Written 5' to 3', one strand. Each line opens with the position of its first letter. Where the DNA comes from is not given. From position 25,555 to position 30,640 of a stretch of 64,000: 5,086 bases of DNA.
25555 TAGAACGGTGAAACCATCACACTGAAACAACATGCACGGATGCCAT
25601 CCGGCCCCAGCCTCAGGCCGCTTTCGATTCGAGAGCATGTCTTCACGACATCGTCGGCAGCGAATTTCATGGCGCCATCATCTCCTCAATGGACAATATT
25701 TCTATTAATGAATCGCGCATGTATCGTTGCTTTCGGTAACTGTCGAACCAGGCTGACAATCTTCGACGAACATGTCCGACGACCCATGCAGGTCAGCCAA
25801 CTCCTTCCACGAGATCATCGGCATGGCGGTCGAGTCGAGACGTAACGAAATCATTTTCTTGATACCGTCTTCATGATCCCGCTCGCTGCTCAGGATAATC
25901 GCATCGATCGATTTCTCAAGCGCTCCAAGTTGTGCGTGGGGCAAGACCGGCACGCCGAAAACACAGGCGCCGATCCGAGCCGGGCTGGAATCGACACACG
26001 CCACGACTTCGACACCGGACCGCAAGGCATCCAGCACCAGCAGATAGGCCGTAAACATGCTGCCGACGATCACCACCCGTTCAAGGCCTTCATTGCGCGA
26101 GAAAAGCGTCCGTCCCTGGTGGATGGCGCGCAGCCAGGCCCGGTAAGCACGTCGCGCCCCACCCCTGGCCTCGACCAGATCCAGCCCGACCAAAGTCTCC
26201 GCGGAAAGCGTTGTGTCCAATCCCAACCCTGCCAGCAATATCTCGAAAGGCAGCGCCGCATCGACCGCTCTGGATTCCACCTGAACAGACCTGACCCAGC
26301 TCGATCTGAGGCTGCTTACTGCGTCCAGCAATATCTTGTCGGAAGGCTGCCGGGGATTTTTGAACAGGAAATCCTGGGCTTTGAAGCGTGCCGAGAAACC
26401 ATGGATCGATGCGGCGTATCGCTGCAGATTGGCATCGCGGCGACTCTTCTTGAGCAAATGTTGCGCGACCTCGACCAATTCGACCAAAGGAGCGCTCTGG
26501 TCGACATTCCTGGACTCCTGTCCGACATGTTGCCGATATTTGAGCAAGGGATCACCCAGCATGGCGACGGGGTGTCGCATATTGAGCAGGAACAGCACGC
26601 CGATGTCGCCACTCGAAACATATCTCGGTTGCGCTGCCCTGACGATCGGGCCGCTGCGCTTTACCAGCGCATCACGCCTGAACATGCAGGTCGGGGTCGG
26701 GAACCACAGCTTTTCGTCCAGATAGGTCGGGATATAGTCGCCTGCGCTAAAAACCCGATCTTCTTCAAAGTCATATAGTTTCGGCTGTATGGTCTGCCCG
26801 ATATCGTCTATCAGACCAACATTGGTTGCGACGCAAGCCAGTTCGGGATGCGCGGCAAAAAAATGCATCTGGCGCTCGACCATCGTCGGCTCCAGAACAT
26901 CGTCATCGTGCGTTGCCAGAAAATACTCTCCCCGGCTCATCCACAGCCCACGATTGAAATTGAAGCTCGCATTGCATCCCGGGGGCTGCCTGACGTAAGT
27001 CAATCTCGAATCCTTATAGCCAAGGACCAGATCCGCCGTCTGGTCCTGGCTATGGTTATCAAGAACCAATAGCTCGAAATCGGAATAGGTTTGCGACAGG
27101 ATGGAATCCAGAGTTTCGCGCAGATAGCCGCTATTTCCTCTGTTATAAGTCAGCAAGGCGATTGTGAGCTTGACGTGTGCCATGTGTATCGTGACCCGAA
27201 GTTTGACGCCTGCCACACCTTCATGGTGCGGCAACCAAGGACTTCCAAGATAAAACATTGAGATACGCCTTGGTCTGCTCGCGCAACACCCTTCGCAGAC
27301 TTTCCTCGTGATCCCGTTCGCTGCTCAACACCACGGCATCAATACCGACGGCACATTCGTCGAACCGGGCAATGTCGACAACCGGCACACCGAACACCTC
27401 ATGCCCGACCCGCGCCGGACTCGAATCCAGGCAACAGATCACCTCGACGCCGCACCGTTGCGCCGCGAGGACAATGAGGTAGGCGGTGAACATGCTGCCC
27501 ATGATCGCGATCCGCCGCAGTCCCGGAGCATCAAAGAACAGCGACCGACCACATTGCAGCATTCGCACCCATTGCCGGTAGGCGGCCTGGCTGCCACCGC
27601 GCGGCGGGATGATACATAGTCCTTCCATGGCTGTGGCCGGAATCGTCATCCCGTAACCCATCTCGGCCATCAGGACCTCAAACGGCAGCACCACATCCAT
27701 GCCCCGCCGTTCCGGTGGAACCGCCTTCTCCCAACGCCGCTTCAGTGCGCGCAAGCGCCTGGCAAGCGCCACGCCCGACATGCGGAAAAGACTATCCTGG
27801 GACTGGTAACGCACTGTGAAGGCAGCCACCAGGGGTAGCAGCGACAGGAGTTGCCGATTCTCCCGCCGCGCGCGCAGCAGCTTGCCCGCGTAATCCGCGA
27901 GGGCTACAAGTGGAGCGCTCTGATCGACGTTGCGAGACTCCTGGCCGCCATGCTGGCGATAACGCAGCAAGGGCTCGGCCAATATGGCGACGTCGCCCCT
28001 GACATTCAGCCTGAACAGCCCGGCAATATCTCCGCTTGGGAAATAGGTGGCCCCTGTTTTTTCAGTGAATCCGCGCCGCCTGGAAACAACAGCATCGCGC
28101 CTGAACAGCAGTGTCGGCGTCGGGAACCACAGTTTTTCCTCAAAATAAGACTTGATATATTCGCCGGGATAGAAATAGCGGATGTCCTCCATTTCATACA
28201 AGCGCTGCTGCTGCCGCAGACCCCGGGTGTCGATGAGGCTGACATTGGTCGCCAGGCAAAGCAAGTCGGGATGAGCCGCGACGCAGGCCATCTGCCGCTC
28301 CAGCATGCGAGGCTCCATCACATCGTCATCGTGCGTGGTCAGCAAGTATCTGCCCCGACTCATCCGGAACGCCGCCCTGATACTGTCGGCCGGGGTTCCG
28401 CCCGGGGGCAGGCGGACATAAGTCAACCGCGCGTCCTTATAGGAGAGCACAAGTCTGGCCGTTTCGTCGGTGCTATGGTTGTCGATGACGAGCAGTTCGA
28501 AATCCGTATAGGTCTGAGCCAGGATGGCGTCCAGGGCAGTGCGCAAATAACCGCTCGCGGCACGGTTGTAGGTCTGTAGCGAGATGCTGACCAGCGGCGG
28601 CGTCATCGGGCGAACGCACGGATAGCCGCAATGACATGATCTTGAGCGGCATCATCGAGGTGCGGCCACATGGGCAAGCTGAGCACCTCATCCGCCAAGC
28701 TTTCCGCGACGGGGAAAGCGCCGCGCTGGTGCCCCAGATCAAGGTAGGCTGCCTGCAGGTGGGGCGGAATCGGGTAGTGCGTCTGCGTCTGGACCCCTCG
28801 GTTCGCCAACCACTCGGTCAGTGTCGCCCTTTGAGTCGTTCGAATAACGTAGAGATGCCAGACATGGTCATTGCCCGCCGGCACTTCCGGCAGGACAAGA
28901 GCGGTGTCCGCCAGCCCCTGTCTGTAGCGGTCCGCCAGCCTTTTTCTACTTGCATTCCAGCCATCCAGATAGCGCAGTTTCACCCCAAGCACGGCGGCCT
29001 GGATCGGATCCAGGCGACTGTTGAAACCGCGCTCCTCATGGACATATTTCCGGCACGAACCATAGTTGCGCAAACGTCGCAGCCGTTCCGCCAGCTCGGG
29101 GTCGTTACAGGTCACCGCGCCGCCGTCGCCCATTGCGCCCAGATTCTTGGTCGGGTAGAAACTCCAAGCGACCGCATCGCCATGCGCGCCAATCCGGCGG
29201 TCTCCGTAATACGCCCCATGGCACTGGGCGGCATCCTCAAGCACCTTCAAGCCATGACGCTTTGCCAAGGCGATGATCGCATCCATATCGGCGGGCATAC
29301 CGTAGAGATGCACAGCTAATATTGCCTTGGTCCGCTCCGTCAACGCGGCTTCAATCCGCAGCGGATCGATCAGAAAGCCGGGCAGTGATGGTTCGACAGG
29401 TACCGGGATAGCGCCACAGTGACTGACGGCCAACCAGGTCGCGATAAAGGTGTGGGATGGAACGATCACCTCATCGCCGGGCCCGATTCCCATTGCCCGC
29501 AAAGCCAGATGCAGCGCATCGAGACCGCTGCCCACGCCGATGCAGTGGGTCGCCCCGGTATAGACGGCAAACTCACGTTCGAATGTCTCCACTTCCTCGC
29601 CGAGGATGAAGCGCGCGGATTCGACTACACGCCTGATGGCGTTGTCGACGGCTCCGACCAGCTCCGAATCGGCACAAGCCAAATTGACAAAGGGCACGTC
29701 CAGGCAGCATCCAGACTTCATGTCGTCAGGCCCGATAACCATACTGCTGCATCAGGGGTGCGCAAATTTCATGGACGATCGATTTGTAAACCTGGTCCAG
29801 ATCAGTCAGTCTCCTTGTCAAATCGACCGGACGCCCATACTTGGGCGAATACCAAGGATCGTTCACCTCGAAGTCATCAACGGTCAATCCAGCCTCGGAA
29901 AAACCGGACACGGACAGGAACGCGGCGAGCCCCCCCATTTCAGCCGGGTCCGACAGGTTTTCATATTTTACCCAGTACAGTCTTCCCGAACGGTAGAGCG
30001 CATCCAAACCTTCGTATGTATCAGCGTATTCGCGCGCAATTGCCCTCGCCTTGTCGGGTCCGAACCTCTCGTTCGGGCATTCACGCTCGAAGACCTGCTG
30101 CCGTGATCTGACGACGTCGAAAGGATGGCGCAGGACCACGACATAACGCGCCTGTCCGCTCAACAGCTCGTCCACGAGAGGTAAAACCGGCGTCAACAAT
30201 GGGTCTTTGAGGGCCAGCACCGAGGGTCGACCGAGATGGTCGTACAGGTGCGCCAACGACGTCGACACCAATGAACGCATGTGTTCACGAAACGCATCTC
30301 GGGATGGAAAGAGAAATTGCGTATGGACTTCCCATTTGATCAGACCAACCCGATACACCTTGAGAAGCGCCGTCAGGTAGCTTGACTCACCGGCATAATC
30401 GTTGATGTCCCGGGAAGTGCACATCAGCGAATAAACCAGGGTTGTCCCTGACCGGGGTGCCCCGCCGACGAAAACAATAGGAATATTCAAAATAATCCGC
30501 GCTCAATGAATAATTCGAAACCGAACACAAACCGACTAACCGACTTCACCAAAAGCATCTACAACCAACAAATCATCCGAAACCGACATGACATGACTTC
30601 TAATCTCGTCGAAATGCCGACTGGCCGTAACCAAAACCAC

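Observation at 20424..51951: A block of 27 co-directional genes (about 31 kb) links a flagellin gene to a very large glycan pathway with no lipid-carrier or export machinery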

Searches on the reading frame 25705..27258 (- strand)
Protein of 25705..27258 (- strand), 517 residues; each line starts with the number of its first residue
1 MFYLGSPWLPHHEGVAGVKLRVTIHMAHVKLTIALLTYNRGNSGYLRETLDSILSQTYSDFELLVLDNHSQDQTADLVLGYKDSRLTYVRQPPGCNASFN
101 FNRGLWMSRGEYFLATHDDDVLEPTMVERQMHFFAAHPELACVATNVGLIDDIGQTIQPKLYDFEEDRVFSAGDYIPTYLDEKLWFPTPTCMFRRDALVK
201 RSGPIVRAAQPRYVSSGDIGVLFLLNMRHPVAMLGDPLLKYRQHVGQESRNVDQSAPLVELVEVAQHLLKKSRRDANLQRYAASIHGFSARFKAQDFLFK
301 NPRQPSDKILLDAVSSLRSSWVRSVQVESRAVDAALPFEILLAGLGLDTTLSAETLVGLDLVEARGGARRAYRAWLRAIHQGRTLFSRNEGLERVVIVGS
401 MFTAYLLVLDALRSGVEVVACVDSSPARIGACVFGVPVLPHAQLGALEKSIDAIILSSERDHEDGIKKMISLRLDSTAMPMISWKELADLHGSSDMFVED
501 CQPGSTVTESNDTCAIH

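Call 6: search_protein_families(library=pfam, proteins=[window:25705-27258:-], max_evalue=0.01)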
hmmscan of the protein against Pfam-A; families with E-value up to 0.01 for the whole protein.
window:25705-27258:- (517 aa): 2 families
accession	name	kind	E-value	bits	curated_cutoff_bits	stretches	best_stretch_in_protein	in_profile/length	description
PF00535.33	Glycos_transf_2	-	2.8e-21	76.6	23.3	1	33-198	2-163/168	Glycosyl transferase family 2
PF13641.12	Glyco_tranf_2_3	-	1.5e-08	35.4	27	1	38-164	10-138/230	Glycosyltransferase like family 2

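Call 46: search_protein_families(library=ncbifam, proteins=[window:25705-27183:-], max_evalue=0.001)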
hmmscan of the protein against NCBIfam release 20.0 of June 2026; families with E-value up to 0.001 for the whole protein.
window:25705-27183:- (492 aa): 13 families
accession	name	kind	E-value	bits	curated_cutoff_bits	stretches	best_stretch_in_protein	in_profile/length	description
NF053739.1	GlytfEpsEBac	equivalog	7.3e-13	48.1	450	1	20-131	15-129/265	glycosyltransferase EpsE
NF047683.1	TeichurnBiosyTuaG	equivalog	1.2e-12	48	400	1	2-133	2-134/252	teichuronic acid biosynthesis protein TuaG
NF007482.0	PRK10073.1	equivalog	3.6e-10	39.4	423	1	4-122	6-122/334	glycosyltransferase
NF050050.1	ProtGlycPglI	equivalog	5.8e-10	39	500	1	5-103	3-102/306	GalNAc(5)-diNAcBac-PP-undecaprenol beta-1,3-glucosyltransferase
NF038302.1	EPS_HpsE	equivalog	2.9e-09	36.4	300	1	4-122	1-124/307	hormogonium polysaccharide biosynthesis glycosyltransferase HpsE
NF041875.1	EPS_EpsD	equivalog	7.4e-09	35.4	370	1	7-114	2-109/325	exopolysaccharide biosynthesis glycosyltransferase EpsD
TIGR03937.1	PgaC_IcaA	equivalog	1.4e-08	34.1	422.3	1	6-121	47-162/407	poly-beta-1,6-N-acetyl-D-glucosamine synthase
NF038299.1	EPS_HpsN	equivalog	4.1e-07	29.3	425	1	6-122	3-119/317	hormogonium polysaccharide biosynthesis glycosyltransferase HpsN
NF007453.0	PRK10018.1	equivalog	8.1e-07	29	382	1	7-102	9-104/280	colanic acid biosynthesis glycosyltransferase WcaA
TIGR04017.1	WcaA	equivalog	1.2e-06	28.3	495.75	1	7-102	8-103/279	colanic acid biosynthesis glycosyltransferase WcaA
TIGR04440.1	glyco_TIGR04440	domain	5.5e-05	23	70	1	5-126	1-123/215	TIGR00180 family glycosyltransferase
TIGR03111.1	glyc2_xrt_Gpos1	hypoth_equivalog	0.00011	21.2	363.95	1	5-122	50-169/439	TIGR03111 family XrtG-associated glycosyltransferase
NF041394.1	GtaseAglG_Halo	equivalog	0.00037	19.9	440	1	6-116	3-114/304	glucosyl-dolichyl phosphate glucuronosyltransferase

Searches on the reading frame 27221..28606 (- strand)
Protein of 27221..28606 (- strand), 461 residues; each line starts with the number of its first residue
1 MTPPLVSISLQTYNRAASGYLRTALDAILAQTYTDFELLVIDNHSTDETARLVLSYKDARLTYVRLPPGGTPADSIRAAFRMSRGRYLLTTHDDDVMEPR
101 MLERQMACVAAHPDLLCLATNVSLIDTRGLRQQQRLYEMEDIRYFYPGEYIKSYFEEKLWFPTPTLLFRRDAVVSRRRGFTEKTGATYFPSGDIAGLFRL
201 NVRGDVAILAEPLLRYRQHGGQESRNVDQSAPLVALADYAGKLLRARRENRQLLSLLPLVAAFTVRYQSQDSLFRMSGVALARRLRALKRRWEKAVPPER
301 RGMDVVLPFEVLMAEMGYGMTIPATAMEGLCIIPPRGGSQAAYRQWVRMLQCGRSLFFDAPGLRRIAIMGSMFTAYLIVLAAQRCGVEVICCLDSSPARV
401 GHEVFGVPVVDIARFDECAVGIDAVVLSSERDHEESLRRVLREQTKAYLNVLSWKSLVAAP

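Call 6: search_protein_families(library=pfam, proteins=[window:27221-28606:-], max_evalue=0.01)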
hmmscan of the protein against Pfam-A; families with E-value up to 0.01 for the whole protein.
window:27221-28606:- (461 aa): 2 families
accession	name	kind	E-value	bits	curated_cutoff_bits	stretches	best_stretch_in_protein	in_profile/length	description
PF00535.33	Glycos_transf_2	-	6.5e-22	78.7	23.3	1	10-170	4-160/168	Glycosyl transferase family 2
PF13641.12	Glyco_tranf_2_3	-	5.1e-09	36.9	27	1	6-124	3-125/230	Glycosyltransferase like family 2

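Call 46: search_protein_families(library=ncbifam, proteins=[window:27221-28606:-], max_evalue=0.001)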
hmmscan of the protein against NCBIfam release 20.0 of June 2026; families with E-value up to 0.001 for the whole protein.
window:27221-28606:- (461 aa): 11 families
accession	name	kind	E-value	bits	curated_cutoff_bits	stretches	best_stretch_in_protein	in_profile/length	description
NF047683.1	TeichurnBiosyTuaG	equivalog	2.3e-12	47.1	400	1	4-140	6-141/252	teichuronic acid biosynthesis protein TuaG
NF053739.1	GlytfEpsEBac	equivalog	1.6e-10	40.4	450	1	4-131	1-129/265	glycosyltransferase EpsE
NF041875.1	EPS_EpsD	equivalog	6.6e-10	38.9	370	1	6-118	1-113/325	exopolysaccharide biosynthesis glycosyltransferase EpsD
NF007482.0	PRK10073.1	equivalog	1.3e-08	34.3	423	1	5-121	7-121/334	glycosyltransferase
NF050050.1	ProtGlycPglI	equivalog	4.7e-08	32.8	500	1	4-103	2-102/306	GalNAc(5)-diNAcBac-PP-undecaprenol beta-1,3-glucosyltransferase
NF038299.1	EPS_HpsN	equivalog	1.6e-07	30.6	425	1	4-141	1-136/317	hormogonium polysaccharide biosynthesis glycosyltransferase HpsN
TIGR03937.1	PgaC_IcaA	equivalog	2.9e-07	29.8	422.3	1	4-115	45-156/407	poly-beta-1,6-N-acetyl-D-glucosamine synthase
TIGR04017.1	WcaA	equivalog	3e-07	30.3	495.75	1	3-103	4-104/279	colanic acid biosynthesis glycosyltransferase WcaA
NF007453.0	PRK10018.1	equivalog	3.9e-07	30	382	1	4-103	6-105/280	colanic acid biosynthesis glycosyltransferase WcaA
TIGR04440.1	glyco_TIGR04440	domain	4.2e-07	29.9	70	1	7-125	3-122/215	TIGR00180 family glycosyltransferase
NF038302.1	EPS_HpsE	equivalog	1.6e-05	24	300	1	7-114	4-116/307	hormogonium polysaccharide biosynthesis glycosyltransferase HpsE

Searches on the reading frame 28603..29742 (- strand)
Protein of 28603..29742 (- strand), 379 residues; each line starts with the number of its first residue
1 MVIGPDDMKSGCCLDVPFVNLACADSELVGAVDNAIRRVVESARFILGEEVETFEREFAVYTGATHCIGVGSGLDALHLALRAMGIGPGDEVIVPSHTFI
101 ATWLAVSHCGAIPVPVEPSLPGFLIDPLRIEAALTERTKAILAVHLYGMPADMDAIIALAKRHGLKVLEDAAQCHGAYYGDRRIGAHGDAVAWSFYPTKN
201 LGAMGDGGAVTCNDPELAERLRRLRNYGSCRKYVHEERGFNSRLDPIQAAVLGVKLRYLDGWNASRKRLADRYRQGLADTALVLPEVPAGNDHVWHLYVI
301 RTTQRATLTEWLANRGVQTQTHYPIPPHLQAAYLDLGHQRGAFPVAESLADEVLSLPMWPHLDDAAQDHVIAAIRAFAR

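Call 6: search_protein_families(library=pfam, proteins=[window:28603-29742:-], max_evalue=0.01)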
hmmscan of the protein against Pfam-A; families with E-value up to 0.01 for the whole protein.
window:28603-29742:- (379 aa): 6 families
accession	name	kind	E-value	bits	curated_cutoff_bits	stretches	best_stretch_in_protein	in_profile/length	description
PF01041.23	DegT_DnrJ_EryC1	-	1.6e-120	403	19.8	1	33-375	8-360/360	DegT/DnrJ/EryC1/StrS aminotransferase family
PF00155.27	Aminotran_1_2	-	1.4e-05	25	19.7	1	68-226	69-246/361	Aminotransferase class I and II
PF01212.27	Beta_elim_lyase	-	0.00013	21.9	27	1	50-227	33-226/288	Beta-eliminating lyase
PF01053.26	Cys_Met_Meta_PP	-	0.00022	20.4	27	1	52-228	55-230/381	Cys/Met metabolism PLP-dependent enzyme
PF00266.25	Aminotran_5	-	0.0014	18.1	21.5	1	72-174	72-179/371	Aminotransferase class-V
PF00501.34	AMP-binding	-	0.0028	17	29.9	1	80-122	37-82/384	AMP-binding enzyme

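Call 31: search_protein_families(library=ncbifam, proteins=[window:28603-29742:-], max_evalue=0.00001)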
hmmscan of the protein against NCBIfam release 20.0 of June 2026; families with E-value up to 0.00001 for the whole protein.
window:28603-29742:- (379 aa): 12 families
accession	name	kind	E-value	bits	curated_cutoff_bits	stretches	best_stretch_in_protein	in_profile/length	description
TIGR03588.1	PseC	equivalog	9.3e-71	238.7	423.5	1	34-375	15-377/380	UDP-4-amino-4,6-dideoxy-N-acetyl-beta-L-altrosamine transaminase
NF008658.2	PRK11658.1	equivalog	3.4e-63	213.6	631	1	34-376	18-375/379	UDP-4-amino-4-deoxy-L-arabinose aminotransferase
NF008687.0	PRK11706.1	equivalog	7.5e-61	205.9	375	1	57-377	39-373/375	dTDP-4-amino-4,6-dideoxygalactose transaminase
TIGR04181.1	NHT_00031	hypoth_equivalog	3e-56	190.8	420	1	47-357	28-357/359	LegC family aminotransferase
TIGR02379.1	ECA_wecE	subfamily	5.2e-49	167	434.85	1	61-375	43-372/376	dTDP-4-amino-4,6-dideoxy-D-glucose transaminase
TIGR04427.1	PLP_DesI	equivalog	2e-48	165.4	650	1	51-375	54-380/390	dTDP-4-dehydro-6-deoxyglucose aminotransferase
NF011936.0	PRK15407.1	equivalog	2.2e-43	148.5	423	2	44-228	60-251/440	lipopolysaccharide biosynthesis protein RfbH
NF005816.0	PRK07682.1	equivalog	1.4e-10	40.3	620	1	55-170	80-202/390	aminotransferase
NF004770.0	PRK06108.1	subfamily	1.3e-09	37.3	422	1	54-172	86-211/396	pyridoxal phosphate-dependent aminotransferase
NF005871.0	PRK07811.1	equivalog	6.4e-09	34.9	513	1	50-226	62-236/389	cystathionine gamma-synthase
NF041364.1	GntC_guanitoxin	equivalog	9.9e-07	28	415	1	76-171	72-174/356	guanitoxin biosynthesis PLP-dependent (S)-gamma-hydroxy-L-arginine cyclodehydratase GntC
NF006488.0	PRK08912.1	equivalog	9.8e-06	24.7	498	0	72-143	94-165/387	aminotransferase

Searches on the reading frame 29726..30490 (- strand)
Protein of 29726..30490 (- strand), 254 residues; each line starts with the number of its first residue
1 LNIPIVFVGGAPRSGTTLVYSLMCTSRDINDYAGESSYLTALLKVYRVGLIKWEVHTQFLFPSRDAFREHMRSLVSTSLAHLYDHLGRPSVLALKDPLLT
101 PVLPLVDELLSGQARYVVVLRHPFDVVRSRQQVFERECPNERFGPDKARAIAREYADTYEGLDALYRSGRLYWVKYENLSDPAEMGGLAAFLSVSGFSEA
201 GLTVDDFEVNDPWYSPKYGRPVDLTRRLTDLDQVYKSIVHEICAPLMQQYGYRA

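Call 6: search_protein_families(library=pfam, proteins=[window:29726-30490:-], max_evalue=0.01)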
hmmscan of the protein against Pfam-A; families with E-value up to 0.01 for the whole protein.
window:29726-30490:- (254 aa): 2 families
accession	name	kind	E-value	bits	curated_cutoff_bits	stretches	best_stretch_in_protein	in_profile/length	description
PF13469.12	Sulfotransfer_3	-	7.1e-13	49.8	27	1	4-180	1-196/216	Sulfotransferase family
PF00685.33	Sulfotransfer_1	-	3.7e-05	23.7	22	1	6-180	4-165/255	Sulfotransferase domain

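Call 31: search_protein_families(library=ncbifam, proteins=[window:29726-30490:-], max_evalue=0.00001)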
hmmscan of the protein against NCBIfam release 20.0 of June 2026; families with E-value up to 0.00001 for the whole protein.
window:29726-30490:- (254 aa): 0 families
